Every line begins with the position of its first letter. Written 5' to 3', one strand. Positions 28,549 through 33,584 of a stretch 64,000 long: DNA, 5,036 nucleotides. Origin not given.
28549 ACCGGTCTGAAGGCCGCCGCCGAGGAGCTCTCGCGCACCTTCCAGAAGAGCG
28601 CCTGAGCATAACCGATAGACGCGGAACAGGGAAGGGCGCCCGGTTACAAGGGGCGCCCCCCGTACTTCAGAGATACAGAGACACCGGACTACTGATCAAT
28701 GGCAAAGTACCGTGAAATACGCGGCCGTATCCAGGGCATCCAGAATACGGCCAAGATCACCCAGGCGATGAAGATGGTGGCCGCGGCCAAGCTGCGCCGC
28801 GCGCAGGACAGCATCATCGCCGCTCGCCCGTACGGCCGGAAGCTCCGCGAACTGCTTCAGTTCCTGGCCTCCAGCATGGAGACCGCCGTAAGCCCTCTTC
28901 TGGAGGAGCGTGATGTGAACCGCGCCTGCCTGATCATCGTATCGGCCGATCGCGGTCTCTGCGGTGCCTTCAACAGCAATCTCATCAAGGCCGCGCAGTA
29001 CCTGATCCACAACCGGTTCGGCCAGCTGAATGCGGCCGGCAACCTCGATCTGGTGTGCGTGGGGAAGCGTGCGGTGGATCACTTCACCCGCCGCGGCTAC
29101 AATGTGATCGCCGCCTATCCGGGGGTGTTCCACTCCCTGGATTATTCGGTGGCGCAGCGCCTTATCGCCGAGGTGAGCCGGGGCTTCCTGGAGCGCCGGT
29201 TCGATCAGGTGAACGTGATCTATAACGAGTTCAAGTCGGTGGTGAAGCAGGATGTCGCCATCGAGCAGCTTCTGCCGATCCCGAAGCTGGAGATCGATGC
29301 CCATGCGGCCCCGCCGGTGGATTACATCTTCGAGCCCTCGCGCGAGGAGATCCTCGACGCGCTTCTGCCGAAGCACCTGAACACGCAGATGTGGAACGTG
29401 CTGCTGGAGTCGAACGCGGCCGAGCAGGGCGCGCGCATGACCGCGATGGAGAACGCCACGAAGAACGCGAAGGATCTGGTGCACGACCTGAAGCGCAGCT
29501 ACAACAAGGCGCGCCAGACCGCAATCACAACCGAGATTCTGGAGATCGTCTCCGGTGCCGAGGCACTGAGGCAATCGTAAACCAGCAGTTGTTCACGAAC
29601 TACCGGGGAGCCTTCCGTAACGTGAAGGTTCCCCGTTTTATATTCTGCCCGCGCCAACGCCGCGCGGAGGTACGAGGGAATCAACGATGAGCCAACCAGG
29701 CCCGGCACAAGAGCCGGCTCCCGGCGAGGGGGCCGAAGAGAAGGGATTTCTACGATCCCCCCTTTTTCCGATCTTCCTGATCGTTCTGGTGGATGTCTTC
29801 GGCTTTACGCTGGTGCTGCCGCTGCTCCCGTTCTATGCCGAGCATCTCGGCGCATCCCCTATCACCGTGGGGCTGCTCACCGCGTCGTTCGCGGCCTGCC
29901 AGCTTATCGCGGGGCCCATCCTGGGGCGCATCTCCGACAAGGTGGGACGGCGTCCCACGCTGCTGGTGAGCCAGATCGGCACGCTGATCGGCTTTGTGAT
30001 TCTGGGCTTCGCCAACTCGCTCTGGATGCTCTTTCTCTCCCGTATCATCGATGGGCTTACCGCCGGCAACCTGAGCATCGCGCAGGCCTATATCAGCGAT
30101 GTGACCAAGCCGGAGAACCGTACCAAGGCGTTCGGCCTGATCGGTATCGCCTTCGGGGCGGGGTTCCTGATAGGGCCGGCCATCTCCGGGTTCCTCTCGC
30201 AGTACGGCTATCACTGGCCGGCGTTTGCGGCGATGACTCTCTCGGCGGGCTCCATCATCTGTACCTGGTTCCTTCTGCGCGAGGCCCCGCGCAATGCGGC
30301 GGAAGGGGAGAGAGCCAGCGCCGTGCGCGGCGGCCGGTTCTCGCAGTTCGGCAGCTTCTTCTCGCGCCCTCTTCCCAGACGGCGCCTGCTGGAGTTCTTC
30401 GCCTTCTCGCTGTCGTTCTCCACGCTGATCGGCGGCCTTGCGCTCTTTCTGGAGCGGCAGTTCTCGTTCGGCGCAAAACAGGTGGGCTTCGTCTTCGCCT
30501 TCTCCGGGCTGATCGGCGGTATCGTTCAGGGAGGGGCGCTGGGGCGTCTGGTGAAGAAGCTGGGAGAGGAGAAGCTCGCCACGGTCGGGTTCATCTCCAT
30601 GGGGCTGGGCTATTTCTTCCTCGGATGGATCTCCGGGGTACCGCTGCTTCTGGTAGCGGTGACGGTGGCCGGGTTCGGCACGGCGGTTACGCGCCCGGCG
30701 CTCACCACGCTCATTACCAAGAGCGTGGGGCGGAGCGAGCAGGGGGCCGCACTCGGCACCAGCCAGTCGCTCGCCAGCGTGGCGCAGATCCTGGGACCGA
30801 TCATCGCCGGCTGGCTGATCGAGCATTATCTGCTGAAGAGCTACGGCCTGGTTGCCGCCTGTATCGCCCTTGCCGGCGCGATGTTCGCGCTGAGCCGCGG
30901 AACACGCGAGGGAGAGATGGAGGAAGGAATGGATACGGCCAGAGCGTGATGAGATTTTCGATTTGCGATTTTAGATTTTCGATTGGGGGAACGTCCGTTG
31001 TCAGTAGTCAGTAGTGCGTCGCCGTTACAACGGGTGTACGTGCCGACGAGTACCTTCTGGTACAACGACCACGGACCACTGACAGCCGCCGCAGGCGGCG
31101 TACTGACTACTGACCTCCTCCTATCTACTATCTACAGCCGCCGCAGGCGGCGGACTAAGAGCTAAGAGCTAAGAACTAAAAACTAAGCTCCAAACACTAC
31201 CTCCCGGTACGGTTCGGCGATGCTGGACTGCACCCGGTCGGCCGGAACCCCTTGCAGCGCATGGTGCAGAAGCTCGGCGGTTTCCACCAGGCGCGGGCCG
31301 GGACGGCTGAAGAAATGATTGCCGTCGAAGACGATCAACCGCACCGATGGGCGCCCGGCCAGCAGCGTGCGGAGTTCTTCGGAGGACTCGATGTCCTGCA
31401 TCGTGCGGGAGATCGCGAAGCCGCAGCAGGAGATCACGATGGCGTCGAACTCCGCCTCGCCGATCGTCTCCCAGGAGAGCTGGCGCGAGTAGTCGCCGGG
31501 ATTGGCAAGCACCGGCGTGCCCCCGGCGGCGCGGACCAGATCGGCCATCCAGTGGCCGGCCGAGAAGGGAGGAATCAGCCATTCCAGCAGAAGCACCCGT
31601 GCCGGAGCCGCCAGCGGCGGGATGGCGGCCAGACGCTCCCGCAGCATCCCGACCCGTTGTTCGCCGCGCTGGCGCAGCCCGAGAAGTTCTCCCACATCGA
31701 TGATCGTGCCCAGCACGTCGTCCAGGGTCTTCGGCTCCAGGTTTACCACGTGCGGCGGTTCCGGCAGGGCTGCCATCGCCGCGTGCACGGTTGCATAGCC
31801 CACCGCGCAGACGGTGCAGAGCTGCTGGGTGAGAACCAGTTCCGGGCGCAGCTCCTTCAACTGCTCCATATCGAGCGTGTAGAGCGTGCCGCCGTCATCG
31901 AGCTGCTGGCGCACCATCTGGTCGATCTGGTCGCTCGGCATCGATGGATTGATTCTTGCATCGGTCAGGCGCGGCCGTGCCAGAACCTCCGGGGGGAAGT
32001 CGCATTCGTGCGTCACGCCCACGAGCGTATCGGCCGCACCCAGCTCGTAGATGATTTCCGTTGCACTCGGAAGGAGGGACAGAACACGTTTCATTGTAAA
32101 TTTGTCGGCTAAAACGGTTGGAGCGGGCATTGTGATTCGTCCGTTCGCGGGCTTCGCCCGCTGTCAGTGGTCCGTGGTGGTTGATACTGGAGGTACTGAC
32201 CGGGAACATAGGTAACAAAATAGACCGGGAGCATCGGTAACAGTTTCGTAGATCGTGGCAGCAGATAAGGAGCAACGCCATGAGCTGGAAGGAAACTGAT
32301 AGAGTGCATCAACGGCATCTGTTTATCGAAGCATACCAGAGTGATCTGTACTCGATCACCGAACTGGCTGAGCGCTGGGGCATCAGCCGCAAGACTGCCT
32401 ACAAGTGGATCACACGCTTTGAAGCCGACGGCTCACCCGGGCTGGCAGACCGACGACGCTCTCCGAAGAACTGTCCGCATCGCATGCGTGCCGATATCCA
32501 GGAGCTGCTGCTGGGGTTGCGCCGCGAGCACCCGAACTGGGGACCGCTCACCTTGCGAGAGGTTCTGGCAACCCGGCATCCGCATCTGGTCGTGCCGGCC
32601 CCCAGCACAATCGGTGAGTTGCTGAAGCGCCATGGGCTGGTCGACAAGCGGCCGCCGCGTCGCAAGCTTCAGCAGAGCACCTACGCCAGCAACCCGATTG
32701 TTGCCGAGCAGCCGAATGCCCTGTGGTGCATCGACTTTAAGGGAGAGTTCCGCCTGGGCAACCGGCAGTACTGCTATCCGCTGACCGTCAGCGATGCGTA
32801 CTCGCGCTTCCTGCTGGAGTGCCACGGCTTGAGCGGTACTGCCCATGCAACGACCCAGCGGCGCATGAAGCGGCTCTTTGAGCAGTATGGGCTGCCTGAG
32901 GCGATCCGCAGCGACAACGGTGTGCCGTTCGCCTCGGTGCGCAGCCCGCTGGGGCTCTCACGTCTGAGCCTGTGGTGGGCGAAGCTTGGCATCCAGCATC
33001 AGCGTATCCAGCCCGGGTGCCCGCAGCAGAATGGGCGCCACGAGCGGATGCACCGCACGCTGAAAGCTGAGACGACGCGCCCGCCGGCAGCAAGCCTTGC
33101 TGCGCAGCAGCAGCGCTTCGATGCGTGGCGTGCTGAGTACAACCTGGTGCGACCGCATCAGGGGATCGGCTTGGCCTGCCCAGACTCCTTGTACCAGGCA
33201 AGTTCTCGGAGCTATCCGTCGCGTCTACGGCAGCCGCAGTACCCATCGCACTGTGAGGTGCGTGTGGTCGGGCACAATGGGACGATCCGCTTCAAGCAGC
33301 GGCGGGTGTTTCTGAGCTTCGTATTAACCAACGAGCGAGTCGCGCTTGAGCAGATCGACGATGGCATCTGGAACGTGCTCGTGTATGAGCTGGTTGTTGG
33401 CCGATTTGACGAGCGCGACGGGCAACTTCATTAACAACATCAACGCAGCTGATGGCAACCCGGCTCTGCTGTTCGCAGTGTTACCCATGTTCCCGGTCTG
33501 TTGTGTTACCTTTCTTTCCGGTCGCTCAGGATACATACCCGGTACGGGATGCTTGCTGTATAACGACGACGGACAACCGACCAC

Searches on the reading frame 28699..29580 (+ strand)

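Call 12: search_protein_families(library=pfam, proteins=[window:28699-29580:+], max_evalue=0.001)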
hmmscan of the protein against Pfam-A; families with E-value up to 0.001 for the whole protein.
window:28699-29580:+ (293 aa): 1 family
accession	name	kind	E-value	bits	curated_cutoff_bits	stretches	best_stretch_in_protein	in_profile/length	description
PF00231.24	ATP-synt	-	6.2e-100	335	39.9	1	4-290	2-285/285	ATP synthase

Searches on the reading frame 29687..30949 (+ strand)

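Call 12: search_protein_families(library=pfam, proteins=[window:29687-30949:+], max_evalue=0.001)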
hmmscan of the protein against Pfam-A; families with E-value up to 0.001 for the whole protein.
window:29687-30949:+ (420 aa): 7 families
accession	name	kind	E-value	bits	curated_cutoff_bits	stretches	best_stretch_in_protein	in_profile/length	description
PF07690.21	MFS_1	-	9.2e-68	229.1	33.4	2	29-316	1-289/347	Major Facilitator Superfamily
PF00083.30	Sugar_tr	-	1.9e-17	63.7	22.3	1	57-204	44-198/452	Sugar (and other) transporter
PF13347.12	MFS_2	-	9.7e-13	47.9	27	1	34-370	8-373/427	MFS/sugar transport protein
PF12832.13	MFS_1_like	-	2.7e-11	43.6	25.2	1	43-381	18-365/373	MFS_1 like family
PF05977.19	MFS_3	-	1.4e-08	34.1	27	1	54-398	40-386/524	Transmembrane secretion effector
PF06609.19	TRI12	-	4.1e-05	22.7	23.2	1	53-158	73-175/599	Fungal trichothecene efflux pump (TRI12)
PF03137.26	OATP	-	0.0008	18.3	25.8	1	319-380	460-522/545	Organic Anion Transporter Polypeptide (OATP) family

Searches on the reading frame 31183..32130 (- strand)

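Call 13: search_protein_families(library=pfam, proteins=[window:31183-32130:-], max_evalue=0.001)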
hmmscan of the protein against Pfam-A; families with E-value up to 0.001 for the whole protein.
window:31183-32130:- (315 aa): 1 family
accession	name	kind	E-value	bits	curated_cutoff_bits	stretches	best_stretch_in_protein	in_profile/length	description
PF01497.23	Peripla_BP_2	-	2.2e-15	57.2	27.5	1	18-258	3-222/235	Periplasmic binding protein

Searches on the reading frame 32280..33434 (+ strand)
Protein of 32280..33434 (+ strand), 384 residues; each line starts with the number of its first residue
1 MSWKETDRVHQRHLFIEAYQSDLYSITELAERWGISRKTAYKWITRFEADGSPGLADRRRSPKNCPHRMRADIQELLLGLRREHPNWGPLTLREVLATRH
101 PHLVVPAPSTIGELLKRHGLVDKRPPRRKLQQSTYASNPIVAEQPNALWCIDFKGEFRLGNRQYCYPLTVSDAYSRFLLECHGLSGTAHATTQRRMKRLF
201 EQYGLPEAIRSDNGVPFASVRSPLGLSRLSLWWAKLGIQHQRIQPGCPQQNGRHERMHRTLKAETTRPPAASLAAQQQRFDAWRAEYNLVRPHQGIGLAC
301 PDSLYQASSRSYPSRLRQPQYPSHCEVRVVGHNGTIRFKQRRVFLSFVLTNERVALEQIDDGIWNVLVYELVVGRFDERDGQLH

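Call 13: search_protein_families(library=pfam, proteins=[window:32280-33434:+], max_evalue=0.001)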
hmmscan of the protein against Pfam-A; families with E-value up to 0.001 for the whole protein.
window:32280-33434:+ (384 aa): 8 families
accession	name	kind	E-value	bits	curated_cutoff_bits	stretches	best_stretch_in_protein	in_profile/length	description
PF13683.12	rve_3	-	2.2e-17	63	26.5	1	237-301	2-67/67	Integrase core domain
PF00665.32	rve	-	1.9e-14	54.2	32.6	1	143-248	2-102/102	Integrase core domain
PF13565.12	HTH_32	-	6.1e-13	49.6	33.7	1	39-115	1-73/73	Homeodomain-like domain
PF13384.12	HTH_23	-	5.7e-10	39.2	24.6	1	8-55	3-49/50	Homeodomain-like domain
PF13518.12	HTH_28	-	1.5e-09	38.2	25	1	16-63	6-52/52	Helix-turn-helix domain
PF13551.12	HTH_29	-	1.8e-07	31.6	28.1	1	22-63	11-54/64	Winged helix-turn helix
PF13011.12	LZ_Tnp_IS481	-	1.9e-05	25.3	22.2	1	24-67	26-69/85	leucine-zipper of insertion element IS481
PF12728.13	HTH_17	-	0.00011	22.8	27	1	23-45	1-23/51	Helix-turn-helix domain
